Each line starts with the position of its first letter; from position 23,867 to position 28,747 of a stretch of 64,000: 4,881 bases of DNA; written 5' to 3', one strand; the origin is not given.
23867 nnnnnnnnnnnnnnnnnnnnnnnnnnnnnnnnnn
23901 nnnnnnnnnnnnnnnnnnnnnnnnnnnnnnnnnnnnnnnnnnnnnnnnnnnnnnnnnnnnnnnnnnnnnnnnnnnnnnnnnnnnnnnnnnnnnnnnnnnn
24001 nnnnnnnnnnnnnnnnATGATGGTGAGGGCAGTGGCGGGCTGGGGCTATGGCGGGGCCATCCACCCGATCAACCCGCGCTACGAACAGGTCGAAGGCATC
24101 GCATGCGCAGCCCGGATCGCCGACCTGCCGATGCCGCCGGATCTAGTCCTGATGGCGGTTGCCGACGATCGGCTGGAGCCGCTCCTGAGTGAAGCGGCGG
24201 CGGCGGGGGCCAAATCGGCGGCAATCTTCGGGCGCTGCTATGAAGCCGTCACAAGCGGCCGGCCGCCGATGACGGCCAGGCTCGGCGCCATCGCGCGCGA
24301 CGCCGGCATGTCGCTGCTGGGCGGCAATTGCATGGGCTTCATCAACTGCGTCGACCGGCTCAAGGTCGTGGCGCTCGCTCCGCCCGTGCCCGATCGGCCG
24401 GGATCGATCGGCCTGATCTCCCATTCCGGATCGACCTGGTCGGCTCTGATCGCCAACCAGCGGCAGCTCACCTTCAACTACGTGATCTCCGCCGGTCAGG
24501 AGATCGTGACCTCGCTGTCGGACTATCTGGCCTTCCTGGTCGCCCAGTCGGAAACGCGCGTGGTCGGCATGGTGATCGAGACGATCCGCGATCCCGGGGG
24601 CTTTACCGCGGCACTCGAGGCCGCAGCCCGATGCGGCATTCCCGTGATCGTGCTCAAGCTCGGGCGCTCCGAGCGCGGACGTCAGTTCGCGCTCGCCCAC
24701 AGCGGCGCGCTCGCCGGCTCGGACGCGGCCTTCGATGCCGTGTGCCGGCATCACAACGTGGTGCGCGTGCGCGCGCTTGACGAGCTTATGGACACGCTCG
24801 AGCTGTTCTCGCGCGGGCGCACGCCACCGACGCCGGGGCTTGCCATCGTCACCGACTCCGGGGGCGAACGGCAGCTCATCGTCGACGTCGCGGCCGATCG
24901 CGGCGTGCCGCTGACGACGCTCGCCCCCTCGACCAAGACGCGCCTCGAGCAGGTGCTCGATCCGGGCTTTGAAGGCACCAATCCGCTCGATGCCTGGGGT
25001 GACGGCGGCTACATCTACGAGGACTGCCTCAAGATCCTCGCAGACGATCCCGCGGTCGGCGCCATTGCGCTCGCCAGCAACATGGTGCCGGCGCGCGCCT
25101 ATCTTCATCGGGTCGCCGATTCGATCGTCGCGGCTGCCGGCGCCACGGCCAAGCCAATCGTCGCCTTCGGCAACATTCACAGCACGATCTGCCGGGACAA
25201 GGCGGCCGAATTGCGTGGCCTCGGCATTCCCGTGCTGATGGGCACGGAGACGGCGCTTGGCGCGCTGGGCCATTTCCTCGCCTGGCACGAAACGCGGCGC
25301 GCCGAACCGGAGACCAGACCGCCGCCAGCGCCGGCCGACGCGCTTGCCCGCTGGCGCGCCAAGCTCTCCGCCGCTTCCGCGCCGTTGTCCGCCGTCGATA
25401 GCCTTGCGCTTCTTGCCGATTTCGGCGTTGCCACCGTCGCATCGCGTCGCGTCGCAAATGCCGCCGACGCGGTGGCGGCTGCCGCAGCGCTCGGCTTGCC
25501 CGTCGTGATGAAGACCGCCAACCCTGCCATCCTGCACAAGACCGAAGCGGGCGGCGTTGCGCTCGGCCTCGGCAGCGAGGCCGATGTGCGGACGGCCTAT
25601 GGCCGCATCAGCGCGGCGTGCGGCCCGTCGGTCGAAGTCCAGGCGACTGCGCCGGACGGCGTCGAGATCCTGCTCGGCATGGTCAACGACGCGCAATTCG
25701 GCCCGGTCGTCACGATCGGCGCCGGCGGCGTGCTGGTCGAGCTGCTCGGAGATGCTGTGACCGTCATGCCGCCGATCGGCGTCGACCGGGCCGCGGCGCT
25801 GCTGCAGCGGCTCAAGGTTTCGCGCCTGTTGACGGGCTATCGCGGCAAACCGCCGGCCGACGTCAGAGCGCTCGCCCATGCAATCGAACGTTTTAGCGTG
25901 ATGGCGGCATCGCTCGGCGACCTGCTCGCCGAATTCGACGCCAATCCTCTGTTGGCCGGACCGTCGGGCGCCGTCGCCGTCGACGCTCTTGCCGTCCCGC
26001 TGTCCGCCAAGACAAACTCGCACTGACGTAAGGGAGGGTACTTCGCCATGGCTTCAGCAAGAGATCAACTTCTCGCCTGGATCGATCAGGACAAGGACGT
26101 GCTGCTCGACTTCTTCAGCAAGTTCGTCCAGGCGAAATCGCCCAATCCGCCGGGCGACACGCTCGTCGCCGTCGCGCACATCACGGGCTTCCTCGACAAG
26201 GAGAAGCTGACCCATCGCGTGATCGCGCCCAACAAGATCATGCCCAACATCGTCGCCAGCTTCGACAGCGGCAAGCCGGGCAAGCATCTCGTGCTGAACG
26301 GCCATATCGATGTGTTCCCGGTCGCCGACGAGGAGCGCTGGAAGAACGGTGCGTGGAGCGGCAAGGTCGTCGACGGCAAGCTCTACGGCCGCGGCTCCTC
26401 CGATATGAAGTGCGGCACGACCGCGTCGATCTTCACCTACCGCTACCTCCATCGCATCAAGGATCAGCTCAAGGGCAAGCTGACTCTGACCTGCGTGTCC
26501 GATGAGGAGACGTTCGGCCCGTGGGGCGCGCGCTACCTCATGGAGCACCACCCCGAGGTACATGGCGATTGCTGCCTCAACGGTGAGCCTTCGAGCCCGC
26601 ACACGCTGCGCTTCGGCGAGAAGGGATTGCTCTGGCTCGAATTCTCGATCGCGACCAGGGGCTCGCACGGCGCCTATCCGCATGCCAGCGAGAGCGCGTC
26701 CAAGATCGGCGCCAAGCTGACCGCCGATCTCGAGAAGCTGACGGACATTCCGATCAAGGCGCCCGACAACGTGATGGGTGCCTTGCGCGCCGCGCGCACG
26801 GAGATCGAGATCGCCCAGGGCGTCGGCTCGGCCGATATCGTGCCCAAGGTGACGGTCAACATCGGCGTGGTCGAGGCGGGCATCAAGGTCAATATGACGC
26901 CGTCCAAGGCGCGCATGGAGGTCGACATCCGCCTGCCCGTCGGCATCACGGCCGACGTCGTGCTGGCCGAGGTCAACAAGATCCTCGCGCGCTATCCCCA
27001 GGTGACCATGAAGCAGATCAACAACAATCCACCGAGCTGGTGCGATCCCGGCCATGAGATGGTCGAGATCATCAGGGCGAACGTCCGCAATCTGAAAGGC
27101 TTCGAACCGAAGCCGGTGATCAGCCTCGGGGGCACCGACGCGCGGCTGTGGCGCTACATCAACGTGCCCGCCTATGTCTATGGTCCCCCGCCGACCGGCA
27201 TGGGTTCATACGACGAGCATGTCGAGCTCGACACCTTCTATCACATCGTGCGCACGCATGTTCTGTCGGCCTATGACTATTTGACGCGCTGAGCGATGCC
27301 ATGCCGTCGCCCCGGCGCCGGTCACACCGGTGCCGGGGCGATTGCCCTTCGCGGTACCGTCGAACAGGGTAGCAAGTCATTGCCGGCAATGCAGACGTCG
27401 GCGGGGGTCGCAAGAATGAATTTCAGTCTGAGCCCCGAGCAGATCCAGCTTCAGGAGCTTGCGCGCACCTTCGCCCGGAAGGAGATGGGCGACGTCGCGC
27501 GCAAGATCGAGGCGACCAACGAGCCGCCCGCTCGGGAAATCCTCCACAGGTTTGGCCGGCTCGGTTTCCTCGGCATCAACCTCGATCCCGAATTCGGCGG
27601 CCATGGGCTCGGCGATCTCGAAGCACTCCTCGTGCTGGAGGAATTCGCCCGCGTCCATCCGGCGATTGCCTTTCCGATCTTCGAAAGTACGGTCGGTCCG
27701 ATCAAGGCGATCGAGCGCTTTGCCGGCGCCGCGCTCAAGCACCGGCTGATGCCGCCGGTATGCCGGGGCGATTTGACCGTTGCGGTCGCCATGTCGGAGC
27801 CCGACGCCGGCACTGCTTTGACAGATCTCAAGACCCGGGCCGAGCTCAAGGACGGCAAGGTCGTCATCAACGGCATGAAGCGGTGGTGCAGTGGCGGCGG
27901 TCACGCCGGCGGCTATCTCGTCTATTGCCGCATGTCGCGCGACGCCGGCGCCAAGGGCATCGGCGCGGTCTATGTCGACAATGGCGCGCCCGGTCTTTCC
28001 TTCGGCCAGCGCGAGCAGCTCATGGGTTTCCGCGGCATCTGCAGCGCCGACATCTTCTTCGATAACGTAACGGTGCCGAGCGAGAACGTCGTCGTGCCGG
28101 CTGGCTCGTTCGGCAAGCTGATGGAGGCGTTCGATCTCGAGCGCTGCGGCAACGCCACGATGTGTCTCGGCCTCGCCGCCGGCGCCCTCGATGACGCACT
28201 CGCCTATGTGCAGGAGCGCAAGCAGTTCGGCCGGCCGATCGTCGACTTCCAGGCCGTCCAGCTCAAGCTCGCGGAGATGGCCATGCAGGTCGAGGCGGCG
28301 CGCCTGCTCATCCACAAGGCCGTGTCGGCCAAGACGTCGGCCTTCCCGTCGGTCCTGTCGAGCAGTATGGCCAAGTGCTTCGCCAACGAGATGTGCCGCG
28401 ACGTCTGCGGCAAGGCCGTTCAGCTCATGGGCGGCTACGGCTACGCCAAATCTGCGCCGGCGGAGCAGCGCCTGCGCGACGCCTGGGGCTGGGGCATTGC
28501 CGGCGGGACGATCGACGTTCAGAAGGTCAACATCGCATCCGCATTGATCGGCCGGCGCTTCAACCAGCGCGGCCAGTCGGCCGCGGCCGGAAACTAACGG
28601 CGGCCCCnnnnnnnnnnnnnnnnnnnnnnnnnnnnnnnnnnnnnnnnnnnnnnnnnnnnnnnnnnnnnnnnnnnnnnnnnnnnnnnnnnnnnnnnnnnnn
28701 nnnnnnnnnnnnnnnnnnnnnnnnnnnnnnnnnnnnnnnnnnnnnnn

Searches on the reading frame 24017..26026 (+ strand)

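Call 24: search_protein_families(library=ncbifam, proteins=[window:24017-26026:+], max_evalue=1e-10)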
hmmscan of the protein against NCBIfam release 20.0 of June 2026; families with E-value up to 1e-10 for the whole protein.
window:24017-26026:+ (669 aa): 4 families
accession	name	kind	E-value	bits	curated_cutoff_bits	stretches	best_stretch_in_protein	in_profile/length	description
NF045494.1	AcCoALig_Archglob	equivalog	2.1e-82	277.6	1200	2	3-420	244-659/665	acetate--CoA ligase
NF045493.1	HydDutCoALig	equivalog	2.9e-76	257.5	1300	1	10-647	35-682/698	4-hydroxybutyrate--CoA ligase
TIGR02717.1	AcCoA-syn-alpha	equivalog_domain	1.4e-69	234.9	567.15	1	6-422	30-445/447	acetate--CoA ligase alpha subunit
NF045492.1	HydPropCoALig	equivalog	4.8e-66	223.5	1300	2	463-659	25-227/700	3-hydroxypropionate--CoA ligase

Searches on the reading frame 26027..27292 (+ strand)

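Call 24: search_protein_families(library=ncbifam, proteins=[window:26027-27292:+], max_evalue=1e-10)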
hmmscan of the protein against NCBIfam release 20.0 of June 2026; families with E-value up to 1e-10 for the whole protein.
window:26027-27292:+ (421 aa): 35 families (the best 25 are shown)
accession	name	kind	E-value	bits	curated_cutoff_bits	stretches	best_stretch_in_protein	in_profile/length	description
NF006399.0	PRK08651.1-2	equivalog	6.2e-61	206.6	381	1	25-406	5-392/405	succinyl-diaminopimelate desuccinylase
TIGR01910.1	DapE-ArgE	subfamily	2e-58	198.4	217.6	1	28-406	2-369/373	ArgE/DapE family deacylase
NF006400.0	PRK08651.1-3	equivalog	2e-44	152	374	1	79-412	77-400/410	succinyl-diaminopimelate desuccinylase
NF005306.0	PRK06837.1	subfamily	2.5e-39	135.3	376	1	72-410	83-413/427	ArgE/DapE family deacylase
NF009557.0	PRK13009.1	equivalog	3.2e-37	128.6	284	1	29-406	8-362/377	succinyl-diaminopimelate desuccinylase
NF010589.0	PRK13983.1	equivalog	1.1e-36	126.7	333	1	67-238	67-242/409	M20 family metallo-hydrolase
NF006365.0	PRK08588.1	subfamily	2.8e-34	119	289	1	50-419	31-381/383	succinyl-diaminopimelate desuccinylase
NF005913.0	PRK07906.1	subfamily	7.1e-32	110.6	382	1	51-387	46-403/442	hypothetical protein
TIGR01892.1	AcOrn-deacetyl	equivalog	1.6e-30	106.4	297.7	1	52-389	24-338/365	acetylornithine deacetylase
NF005373.0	PRK06915.1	equivalog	1.2e-29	103.5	428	1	72-408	80-407/422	peptidase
NF005710.0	PRK07522.1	subfamily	6.2e-28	98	412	1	50-401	33-371/391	acetylornithine deacetylase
NF009558.0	PRK13013.1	equivalog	9.9e-28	96.9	428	1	11-388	3-392/429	acetylornithine deacetylase/succinyl-diaminopimelate desuccinylase family protein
TIGR01246.1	dapE_proteo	equivalog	1.8e-26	93.1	361.8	1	52-404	25-356/370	succinyl-diaminopimelate desuccinylase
NF009555.0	PRK13004.1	equivalog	9.7e-26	90.6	321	1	21-339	12-299/399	YgeY family selenium metabolism-linked hydrolase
NF006398.0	PRK08651.1-1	equivalog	3e-25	89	439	1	19-408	7-389/403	succinyl-diaminopimelate desuccinylase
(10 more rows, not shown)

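Call 37: search_protein_families(library=pfam, proteins=[window:26027-27292:+])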
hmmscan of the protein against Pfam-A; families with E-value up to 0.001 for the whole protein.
window:26027-27292:+ (421 aa): 3 families
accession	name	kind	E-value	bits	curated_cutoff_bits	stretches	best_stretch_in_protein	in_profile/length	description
PF01546.33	Peptidase_M20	-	1.2e-27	97.6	24.6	1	89-411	1-200/206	Peptidase family M20/M25/M40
PF07687.19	M20_dimer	-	1e-15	58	21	1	197-322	2-101/107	Peptidase dimerisation domain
PF04389.22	Peptidase_M28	-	3e-05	24.3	21.3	1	74-177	1-82/193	Peptidase family M28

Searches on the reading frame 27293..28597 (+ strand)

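Call 24: search_protein_families(library=ncbifam, proteins=[window:27293-28597:+], max_evalue=1e-10)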
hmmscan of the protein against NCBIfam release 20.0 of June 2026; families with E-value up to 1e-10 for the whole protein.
window:27293-28597:+ (434 aa): 18 families
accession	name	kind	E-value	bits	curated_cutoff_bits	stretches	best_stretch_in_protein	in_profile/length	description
NF042439.1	SulpropCoADesulf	equivalog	1.1e-88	297.6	600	1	55-425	2-377/379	3-sulfinopropanoyl-CoA desulfinase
NF042972.1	AcrlCoAredClosAcrC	equivalog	7.4e-83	278.3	640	1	42-419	1-377/378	acryloyl-CoA reductase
NF045552.1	GlutCoADH_Des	equivalog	2.4e-63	214.6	470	1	42-424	1-385/387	glutaryl-CoA dehydrogenase Acd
NF043006.1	CyhCrbnylCoADH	equivalog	3.8e-55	187.4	650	1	57-416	15-373/380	cyclohexane-1-carbonyl-CoA dehydrogenase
TIGR03207.1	cyc_hxne_CoA_dh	equivalog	7.4e-55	186.2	575.35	1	46-415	1-368/372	cyclohexanecarboxyl-CoA dehydrogenase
NF045652.1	ProlPCPDhRedW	equivalog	4.3e-54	183.8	650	1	49-418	3-373/376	L-prolyl-[peptidyl-carrier protein] dehydrogenase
NF008997.0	PRK12341.1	equivalog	3.6e-53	181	537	1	42-421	1-378/382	acyl-CoA dehydrogenase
NF058590.1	AcCoDHFadEBacil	equivalog_domain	3.9e-48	164.4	600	1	46-421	21-413/586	acyl-CoA dehydrogenase FadE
NF053553.1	prodigi_MBC_PigA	equivalog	5.2e-46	157.5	500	1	42-417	1-378/381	prodigiosin MBC biosynthesis dehydrogenase PigA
NF002885.1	PRK03354.1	equivalog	7e-34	117.5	540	1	42-413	1-368/378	crotonobetainyl-CoA dehydrogenase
NF052270.1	Staph_DH_FadE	equivalog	2.4e-32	112.2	600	1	151-418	128-393/400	acyl-CoA dehydrogenase FadE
NF049984.1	Rv1679_FadE16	equivalog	4.4e-22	78.8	600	1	71-409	18-356/371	Rv1679 family acyl-CoA dehydrogenase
TIGR03203.1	pimD_small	equivalog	1e-21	77.5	652.7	1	44-385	2-343/378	pimeloyl-CoA dehydrogenase small subunit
TIGR03204.1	pimC_large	equivalog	7.6e-19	67.8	623.85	1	49-346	7-304/395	pimeloyl-CoA dehydrogenase large subunit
TIGR04022.1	sulfur_SfnB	equivalog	2.5e-18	66.2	430.9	1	55-346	12-299/391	SfnB family sulfur acquisition oxidoreductase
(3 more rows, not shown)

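Call 37: search_protein_families(library=pfam, proteins=[window:27293-28597:+])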
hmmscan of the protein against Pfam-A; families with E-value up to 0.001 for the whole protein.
window:27293-28597:+ (434 aa): 4 families
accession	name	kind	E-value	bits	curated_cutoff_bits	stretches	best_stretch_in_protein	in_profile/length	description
PF00441.29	Acyl-CoA_dh_1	-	8.6e-40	136.8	22.4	1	276-418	7-149/150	Acyl-CoA dehydrogenase, C-terminal domain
PF02771.21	Acyl-CoA_dh_N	-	1.5e-22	80.5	22.9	1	47-160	1-113/113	Acyl-CoA dehydrogenase, N-terminal domain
PF08028.16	Acyl-CoA_dh_2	-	1.2e-21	77.8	22.7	1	288-397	4-123/134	Acyl-CoA dehydrogenase, C-terminal domain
PF02770.24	Acyl-CoA_dh_M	-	4.3e-20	72.1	33.3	1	164-259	1-97/97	Acyl-CoA dehydrogenase, middle domain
